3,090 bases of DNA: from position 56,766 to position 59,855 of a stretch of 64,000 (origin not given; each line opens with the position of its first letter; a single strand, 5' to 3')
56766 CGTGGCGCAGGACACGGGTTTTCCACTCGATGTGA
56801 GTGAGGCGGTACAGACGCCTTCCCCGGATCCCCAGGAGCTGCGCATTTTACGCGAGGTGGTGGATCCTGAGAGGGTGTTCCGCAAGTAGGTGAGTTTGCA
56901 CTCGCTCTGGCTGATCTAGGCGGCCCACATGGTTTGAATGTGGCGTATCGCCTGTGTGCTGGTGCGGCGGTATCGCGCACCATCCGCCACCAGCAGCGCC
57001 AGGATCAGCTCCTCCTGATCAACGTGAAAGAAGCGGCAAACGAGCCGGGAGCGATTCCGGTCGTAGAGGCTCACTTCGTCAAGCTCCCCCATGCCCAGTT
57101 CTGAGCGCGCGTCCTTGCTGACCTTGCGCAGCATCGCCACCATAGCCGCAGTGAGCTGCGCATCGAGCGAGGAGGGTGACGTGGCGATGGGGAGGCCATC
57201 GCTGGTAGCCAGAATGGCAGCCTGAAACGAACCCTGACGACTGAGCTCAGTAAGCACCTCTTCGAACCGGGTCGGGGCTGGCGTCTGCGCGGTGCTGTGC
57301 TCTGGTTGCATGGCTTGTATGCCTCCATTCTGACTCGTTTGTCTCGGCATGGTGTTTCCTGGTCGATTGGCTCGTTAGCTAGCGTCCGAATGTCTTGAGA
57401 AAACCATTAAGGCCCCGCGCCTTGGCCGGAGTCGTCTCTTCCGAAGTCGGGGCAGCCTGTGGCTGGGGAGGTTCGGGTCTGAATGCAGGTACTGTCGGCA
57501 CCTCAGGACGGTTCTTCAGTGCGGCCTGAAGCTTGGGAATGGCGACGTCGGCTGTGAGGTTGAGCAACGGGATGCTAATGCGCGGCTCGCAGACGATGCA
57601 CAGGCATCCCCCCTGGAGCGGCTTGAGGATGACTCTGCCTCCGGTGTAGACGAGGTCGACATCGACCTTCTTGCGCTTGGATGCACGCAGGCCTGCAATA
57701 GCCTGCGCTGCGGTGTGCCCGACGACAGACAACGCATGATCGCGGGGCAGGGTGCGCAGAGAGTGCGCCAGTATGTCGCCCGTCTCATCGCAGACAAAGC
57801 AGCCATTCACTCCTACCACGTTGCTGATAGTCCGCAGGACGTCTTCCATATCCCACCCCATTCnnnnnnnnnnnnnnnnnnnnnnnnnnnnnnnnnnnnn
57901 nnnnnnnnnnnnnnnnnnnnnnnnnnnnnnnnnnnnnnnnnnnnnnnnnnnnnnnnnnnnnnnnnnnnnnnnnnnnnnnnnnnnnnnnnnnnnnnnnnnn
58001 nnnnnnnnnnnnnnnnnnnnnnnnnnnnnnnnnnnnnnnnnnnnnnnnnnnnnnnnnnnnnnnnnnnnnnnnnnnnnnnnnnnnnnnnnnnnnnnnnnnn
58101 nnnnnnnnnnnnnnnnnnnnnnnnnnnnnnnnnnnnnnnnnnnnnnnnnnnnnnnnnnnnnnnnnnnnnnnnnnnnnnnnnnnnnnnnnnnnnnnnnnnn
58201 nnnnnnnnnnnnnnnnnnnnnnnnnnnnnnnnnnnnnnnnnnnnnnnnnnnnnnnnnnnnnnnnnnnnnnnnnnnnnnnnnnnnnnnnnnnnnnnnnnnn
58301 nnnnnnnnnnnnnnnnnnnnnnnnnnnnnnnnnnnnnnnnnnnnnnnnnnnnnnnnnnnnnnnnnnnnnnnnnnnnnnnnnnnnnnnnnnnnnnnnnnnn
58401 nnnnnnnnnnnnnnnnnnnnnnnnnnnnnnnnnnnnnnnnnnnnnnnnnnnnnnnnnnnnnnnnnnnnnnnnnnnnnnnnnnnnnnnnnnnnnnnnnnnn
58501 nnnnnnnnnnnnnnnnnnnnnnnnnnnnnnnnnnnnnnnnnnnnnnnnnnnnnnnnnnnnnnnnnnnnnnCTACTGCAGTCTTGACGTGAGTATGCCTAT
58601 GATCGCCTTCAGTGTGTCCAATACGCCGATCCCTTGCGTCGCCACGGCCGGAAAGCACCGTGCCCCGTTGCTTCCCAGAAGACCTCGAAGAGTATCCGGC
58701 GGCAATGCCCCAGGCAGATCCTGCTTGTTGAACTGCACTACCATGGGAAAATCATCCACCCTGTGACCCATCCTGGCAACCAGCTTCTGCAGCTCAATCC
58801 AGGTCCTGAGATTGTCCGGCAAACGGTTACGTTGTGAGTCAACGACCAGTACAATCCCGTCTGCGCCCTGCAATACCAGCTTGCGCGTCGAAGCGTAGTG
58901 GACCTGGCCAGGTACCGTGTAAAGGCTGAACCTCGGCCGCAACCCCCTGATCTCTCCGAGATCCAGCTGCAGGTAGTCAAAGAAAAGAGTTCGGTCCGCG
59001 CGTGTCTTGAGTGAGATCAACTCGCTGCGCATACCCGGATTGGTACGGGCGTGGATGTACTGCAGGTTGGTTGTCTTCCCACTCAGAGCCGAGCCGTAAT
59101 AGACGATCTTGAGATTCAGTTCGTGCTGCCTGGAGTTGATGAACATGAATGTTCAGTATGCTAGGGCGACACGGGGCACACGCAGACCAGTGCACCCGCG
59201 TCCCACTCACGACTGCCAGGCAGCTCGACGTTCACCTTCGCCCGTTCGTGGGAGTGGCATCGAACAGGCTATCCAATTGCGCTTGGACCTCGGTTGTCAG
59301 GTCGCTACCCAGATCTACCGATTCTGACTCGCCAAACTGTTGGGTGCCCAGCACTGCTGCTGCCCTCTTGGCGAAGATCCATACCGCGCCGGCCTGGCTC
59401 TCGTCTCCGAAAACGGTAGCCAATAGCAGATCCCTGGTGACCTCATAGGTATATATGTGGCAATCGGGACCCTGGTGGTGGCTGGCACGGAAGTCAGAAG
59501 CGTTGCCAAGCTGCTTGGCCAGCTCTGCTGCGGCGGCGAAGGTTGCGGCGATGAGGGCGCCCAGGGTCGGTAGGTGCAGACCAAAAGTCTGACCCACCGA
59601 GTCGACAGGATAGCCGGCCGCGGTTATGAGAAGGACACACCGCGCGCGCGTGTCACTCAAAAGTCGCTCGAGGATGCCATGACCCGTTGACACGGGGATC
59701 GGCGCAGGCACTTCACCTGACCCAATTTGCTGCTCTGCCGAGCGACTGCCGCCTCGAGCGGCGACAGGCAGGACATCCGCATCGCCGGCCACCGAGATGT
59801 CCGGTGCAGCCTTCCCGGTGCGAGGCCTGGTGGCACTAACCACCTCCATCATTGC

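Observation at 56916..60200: MglA GTPase operon with four different roadblock-domain proteins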

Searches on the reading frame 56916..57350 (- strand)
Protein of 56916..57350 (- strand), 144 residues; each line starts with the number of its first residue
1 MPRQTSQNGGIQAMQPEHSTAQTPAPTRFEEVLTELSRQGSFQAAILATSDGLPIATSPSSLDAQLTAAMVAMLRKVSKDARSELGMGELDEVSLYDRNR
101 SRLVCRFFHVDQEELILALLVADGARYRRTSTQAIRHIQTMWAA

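Call 3: search_protein_families(library=pfam, proteins=[window:56916-57350:-], max_evalue=0.1)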
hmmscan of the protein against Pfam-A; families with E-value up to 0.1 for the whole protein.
window:56916-57350:- (144 aa): 1 family
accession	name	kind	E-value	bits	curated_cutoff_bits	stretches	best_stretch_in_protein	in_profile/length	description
PF03259.23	Robl_LC7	-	1e-07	32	23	1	29-95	2-69/91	Roadblock/LC7 domain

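Call 4: search_protein_families(library=ncbifam, proteins=[window:56916-57350:-], max_evalue=0.1)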
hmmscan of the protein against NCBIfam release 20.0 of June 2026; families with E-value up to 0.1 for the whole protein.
window:56916-57350:- (144 aa): 0 families

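Call 8: search_solved_structures(query=window:56916-57350:-, max_evalue=10)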
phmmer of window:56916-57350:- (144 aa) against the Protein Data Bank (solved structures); distinct sequences matched with E-value up to 10: 5.
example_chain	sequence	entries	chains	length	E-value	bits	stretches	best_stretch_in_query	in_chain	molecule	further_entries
7f8f_A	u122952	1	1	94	0.0014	22.1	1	30-101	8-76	Robl_LC7 domain-containing protein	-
7yh1_D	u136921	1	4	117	0.0018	21.7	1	28-104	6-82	Roadblock/LC7 domain protein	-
9jue_D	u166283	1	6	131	0.0069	19.9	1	31-96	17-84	Roadblock/LC7 domain protein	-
7f8m_A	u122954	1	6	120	0.14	15.7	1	40-123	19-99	Robl_LC7 domain-containing protein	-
9y6s_7Q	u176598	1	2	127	0.63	13.5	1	30-81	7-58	Roadblock/LAMTOR2 domain-containing protein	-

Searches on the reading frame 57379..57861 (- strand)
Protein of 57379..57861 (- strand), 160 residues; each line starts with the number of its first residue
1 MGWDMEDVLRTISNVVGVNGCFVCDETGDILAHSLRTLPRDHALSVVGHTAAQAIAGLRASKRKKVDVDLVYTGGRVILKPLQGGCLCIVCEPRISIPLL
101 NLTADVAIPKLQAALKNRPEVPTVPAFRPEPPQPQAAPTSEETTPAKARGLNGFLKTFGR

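Call 3: search_protein_families(library=pfam, proteins=[window:57379-57861:-], max_evalue=0.1)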
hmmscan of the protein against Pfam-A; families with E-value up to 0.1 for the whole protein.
window:57379-57861:- (160 aa): 1 family
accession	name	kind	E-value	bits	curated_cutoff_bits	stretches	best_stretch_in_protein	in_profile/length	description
PF03259.23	Robl_LC7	-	0.019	15.1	23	1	6-63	3-58/91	Roadblock/LC7 domain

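Call 4: search_protein_families(library=ncbifam, proteins=[window:57379-57861:-], max_evalue=0.1)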
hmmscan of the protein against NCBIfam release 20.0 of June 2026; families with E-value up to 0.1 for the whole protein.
window:57379-57861:- (160 aa): 0 families

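Call 7: search_solved_structures(query=window:57379-57861:-, max_evalue=10)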
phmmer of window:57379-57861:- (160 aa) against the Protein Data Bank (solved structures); distinct sequences matched with E-value up to 10: 3.
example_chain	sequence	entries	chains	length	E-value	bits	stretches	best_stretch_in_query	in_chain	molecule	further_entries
9e78_2B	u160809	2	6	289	0.1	15.9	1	49-145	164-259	DMIP6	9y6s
7crn_A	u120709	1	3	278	0.98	12.7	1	4-137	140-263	Non-ribosomal peptide synthetase 4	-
7dxo_A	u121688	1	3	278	0.98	12.7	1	4-137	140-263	Non-ribosomal peptide synthetase 4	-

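Call 39: find_homologous_proteins(query=window:57379-57849:-, max_evalue=0.001)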
Query window:57379-57849:- (156 aa): 85 proteins with E <= 0.001 among 135 candidates.
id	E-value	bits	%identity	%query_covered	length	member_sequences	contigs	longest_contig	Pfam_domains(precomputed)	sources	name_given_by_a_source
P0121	6.5e-98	343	100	100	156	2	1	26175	-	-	-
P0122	4.8e-68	246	71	100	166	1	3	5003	-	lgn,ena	-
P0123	5.6e-68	246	71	100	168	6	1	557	-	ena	-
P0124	1.8e-67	244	72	100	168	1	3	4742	-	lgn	-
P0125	9.4e-67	242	70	100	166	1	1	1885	-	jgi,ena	jgi:hypothetical protein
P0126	3.2e-66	240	68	100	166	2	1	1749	-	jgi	-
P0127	3.8e-66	240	71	100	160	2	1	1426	-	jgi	jgi:hypothetical protein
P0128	1.1e-64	235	68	100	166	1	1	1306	-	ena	-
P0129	2.9e-52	195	60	100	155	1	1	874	-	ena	-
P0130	8.8e-51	190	57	100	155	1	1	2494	-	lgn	-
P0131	1.8e-32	131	51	88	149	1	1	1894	-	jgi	jgi:predicted regulator of Ras-like GTPase activity (Roadblock/LC7/MglB family)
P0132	4.8e-32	129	57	78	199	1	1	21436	PF26309.1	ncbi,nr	ncbi:MAG: roadblock/LC7 domain-containing protein [Chloroflexota bacterium]|nr:roadblock/LC7 domain-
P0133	1.6e-30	124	52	72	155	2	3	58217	-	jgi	jgi:predicted regulator of Ras-like GTPase activity (Roadblock/LC7/MglB family)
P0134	2.3e-30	124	53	76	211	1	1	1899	PF26309.1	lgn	-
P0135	8.2e-30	122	50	86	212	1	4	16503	PF26309.1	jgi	jgi:predicted regulator of Ras-like GTPase activity (Roadblock/LC7/MglB family)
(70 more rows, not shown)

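Call 44: search_solved_structures(query=A1, max_evalue=10)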
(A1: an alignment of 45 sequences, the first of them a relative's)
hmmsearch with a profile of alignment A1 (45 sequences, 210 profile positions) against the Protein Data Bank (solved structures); distinct sequences matched with E-value up to 10: 1.
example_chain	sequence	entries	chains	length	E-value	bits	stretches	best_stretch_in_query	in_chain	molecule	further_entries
7yh1_D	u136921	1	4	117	1.5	11.9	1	2-46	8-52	Roadblock/LC7 domain protein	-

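Call 51: predict_structure(alignment_id=A1)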
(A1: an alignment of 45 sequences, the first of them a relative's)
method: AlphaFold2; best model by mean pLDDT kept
length: 156 residues; sequences in the alignment: 45
mean_pLDDT: 75.6   pTM: 0.65
mean pLDDT of the five models: 75.6, 74.9, 72.5, 71.5, 70.8
residues with pLDDT >= 90: 65; 70-90: 42; 50-70: 13; < 50: 36
segments of 3 or more residues with pLDDT < 50: 117-149, 154-156
pLDDT, mean of each block of 10 residues (from residue 1): 93 92 92 71 90 84 82 91 92 90 93 61 40 35 44 48
secondary structure, 60 per line:
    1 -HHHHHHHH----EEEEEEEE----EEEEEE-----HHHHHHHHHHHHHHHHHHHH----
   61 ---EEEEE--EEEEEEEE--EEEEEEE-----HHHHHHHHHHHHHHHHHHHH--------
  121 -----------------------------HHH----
elements in order: H2-9 E14-21 E26-31 H37-56 E64-68 E71-78 E81-87 H93-112

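Call 54: fold_search(model_id=the predicted structure, library=pdb)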
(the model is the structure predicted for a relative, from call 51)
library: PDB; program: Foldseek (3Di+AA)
matches with E <= 10: 1392; with E <= 0.001: 130
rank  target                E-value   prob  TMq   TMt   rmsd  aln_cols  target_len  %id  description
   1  5x6u_B                2.0e-07  1.00  0.61  0.79   2.2       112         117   20  Crystal structure of human heteropentameric complex (released 2017-12-06)
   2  9jue_C                3.0e-07  1.00  0.60  0.76   2.4       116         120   15  Roadblock3 homodimer structure from Candidatus Prometheoarchaeum syntrophicum strain MK-D1 (released 2024-10-16)
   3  6ehr_B                3.0e-07  1.00  0.58  0.70   3.2       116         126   19  The crystal structure of the human LAMTOR-RagA CTD-RagC CTD complex (released 2017-10-04)
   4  5y3a_G                3.2e-07  1.00  0.60  0.83   2.2       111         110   21  Crystal structure of Ragulator complex (p18 49-161) (released 2017-12-27)
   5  5y39_G                3.4e-07  1.00  0.59  0.77   2.7       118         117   19  Crystal structure of Ragulator complex (p18 76-145) (released 2017-12-06)
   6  9jue_A                3.9e-07  1.00  0.60  0.76   2.4       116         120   16  Roadblock3 homodimer structure from Candidatus Prometheoarchaeum syntrophicum strain MK-D1 (released 2024-10-16)
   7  3cpt_B                4.3e-07  1.00  0.58  0.76   2.3       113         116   18  MP1-p14 Scaffolding complex (released 2008-07-01)
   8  5y3a_B                4.6e-07  1.00  0.59  0.79   2.7       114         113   20  Crystal structure of Ragulator complex (p18 49-161) (released 2017-12-27)
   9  5x6v_B                4.9e-07  1.00  0.57  0.69   3.1       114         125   19  Crystal structure of human heteroheptameric complex (released 2017-12-06)
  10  5yk3_B                5.2e-07  1.00  0.61  0.75   2.4       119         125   18  human Ragulator complex (released 2019-01-23)
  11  9jue_E                5.5e-07  1.00  0.59  0.76   2.5       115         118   16  Roadblock3 homodimer structure from Candidatus Prometheoarchaeum syntrophicum strain MK-D1 (released 2024-10-16)
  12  6b9x_B                6.2e-07  1.00  0.60  0.73   2.1       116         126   18  Crystal structure of Ragulator (released 2017-11-08)
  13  6ehp_B                6.6e-07  1.00  0.62  0.81   2.4       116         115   20  The crystal structure of the human LAMTOR complex (released 2017-10-04)
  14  1veu_B                7.0e-07  1.00  0.59  0.73   5.0       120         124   18  Crystal structure of the p14/MP1 complex at 2.15 A resolution (released 2004-08-03)
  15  5y39_B                9.4e-07  1.00  0.60  0.78   2.4       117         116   19  Crystal structure of Ragulator complex (p18 76-145) (released 2017-12-06)
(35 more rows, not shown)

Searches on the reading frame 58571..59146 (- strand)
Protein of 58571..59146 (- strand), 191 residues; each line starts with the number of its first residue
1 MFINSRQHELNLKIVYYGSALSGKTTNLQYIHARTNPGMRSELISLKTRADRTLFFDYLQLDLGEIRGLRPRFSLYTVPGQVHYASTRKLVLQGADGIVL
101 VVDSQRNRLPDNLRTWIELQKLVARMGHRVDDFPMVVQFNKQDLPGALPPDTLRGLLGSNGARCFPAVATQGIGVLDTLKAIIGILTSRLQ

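Call 3: search_protein_families(library=pfam, proteins=[window:58571-59146:-], max_evalue=0.1)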
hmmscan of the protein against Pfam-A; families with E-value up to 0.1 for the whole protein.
window:58571-59146:- (191 aa): 5 families
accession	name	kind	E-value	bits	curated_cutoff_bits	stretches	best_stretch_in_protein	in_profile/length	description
PF00025.27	Arf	-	3.6e-07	30.3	22.3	1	53-159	45-142/174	ADP-ribosylation factor family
PF08477.19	Roc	-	0.00083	20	27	1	13-123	1-105/119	Ras of Complex, Roc, domain of DAPkinase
PF00009.33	GTP_EFTU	-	0.0012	18.9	26.5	1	73-147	71-137/188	Elongation factor Tu GTP binding domain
PF19993.5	DO-GTPase2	-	0.0015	18.7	27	1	85-153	109-181/226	Double-GTPase 2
PF00071.28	Ras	-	0.0037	17.3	21.6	1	67-145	44-117/162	Ras family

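Call 4: search_protein_families(library=ncbifam, proteins=[window:58571-59146:-], max_evalue=0.1)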
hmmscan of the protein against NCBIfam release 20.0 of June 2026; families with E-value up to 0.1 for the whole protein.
window:58571-59146:- (191 aa): 3 families
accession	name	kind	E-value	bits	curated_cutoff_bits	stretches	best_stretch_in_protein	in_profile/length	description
TIGR00231.1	small_GTP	domain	5.5e-07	29.5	42.5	1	13-180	5-160/164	GTP-binding protein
NF009379.0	PRK12740.1-3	equivalog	0.0043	15.7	513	1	16-110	13-112/674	elongation factor G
TIGR01393.1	lepA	equivalog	0.063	11.6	533.9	1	73-184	72-177/595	translation elongation factor 4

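Call 5: search_solved_structures(query=window:58571-59146:-, max_evalue=0.001, show_alignments=2)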
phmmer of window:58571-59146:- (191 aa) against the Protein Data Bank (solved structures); distinct sequences matched with E-value up to 0.001: 11.
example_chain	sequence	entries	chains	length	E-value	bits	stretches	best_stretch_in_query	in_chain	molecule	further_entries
6hjh_A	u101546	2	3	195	4.3e-55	189.6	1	2-189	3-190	Mutual gliding-motility protein MglA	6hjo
6h17_A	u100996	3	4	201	4.8e-55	189.4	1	2-189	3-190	Mutual gliding-motility protein MglA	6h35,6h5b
5ymx_A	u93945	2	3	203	5e-55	189.4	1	2-189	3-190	Mutual gliding-motility protein MglA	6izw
3t12_A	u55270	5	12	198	7.5e-55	188.8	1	3-189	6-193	Gliding protein mglA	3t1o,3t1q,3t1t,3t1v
9m1i_G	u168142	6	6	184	4.7e-06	29.8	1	66-163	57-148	ADP-ribosylation factor-like protein 2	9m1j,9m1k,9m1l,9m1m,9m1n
3doe_A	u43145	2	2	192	5.4e-06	29.6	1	66-163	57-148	ADP-ribosylation factor-like protein 2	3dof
8oun_A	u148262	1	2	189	9.7e-06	28.7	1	70-186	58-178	GTP-binding protein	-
2b6h_A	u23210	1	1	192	3.4e-05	27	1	73-180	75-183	ADP-ribosylation factor 5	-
1ksg_A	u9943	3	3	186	5.5e-05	26.3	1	66-157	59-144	arf-like protein 2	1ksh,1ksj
8oum_A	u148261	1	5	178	0.00012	25.2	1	70-186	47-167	GTP-binding protein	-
8oul_A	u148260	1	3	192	0.00049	23.2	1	60-150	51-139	Arf GTPase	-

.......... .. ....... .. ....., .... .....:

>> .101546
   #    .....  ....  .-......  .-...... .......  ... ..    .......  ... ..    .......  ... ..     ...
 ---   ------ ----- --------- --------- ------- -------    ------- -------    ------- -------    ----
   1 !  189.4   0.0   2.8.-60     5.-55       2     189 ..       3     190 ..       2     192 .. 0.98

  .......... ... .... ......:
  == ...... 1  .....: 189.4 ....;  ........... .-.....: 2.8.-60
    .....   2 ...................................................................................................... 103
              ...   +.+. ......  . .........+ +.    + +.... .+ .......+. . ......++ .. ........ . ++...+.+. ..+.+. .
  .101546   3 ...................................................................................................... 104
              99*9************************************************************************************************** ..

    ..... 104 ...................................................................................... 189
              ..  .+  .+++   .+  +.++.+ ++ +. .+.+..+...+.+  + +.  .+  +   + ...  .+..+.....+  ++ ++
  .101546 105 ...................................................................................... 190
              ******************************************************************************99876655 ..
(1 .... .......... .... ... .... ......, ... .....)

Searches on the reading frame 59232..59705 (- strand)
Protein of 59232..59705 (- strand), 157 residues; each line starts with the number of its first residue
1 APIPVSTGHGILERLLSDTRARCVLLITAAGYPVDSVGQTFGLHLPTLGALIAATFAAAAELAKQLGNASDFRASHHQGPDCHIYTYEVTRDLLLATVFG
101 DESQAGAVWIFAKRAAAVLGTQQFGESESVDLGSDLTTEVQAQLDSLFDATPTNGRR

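Call 55: search_solved_structures(query=window:59232-59705:-, max_evalue=0.001, show_alignments=3)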
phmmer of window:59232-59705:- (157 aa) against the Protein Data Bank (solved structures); distinct sequences matched with E-value up to 0.001: 8.
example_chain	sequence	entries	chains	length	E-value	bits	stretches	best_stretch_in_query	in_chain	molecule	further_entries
3t1r_A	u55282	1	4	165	2.1e-09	40.8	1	9-120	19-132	Gliding protein MglB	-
3t1s_A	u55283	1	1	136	2.4e-09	40.6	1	9-120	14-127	Gliding protein MglB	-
6izw_B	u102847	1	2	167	3.2e-09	40.2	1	10-120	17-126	Gliding motility protein MglB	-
3t12_B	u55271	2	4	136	3.4e-09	40.1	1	5-120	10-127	Gliding protein MglB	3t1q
6h5b_B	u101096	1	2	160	4e-09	39.9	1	10-119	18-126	MglB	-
3t1x_A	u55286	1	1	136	4.1e-09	39.9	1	9-120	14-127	Gliding protein MglB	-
6hjm_A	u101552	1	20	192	5.7e-09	39.4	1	10-119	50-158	MglB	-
1j3w_A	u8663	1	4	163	7.1e-09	39.1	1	9-120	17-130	Giding protein-mglB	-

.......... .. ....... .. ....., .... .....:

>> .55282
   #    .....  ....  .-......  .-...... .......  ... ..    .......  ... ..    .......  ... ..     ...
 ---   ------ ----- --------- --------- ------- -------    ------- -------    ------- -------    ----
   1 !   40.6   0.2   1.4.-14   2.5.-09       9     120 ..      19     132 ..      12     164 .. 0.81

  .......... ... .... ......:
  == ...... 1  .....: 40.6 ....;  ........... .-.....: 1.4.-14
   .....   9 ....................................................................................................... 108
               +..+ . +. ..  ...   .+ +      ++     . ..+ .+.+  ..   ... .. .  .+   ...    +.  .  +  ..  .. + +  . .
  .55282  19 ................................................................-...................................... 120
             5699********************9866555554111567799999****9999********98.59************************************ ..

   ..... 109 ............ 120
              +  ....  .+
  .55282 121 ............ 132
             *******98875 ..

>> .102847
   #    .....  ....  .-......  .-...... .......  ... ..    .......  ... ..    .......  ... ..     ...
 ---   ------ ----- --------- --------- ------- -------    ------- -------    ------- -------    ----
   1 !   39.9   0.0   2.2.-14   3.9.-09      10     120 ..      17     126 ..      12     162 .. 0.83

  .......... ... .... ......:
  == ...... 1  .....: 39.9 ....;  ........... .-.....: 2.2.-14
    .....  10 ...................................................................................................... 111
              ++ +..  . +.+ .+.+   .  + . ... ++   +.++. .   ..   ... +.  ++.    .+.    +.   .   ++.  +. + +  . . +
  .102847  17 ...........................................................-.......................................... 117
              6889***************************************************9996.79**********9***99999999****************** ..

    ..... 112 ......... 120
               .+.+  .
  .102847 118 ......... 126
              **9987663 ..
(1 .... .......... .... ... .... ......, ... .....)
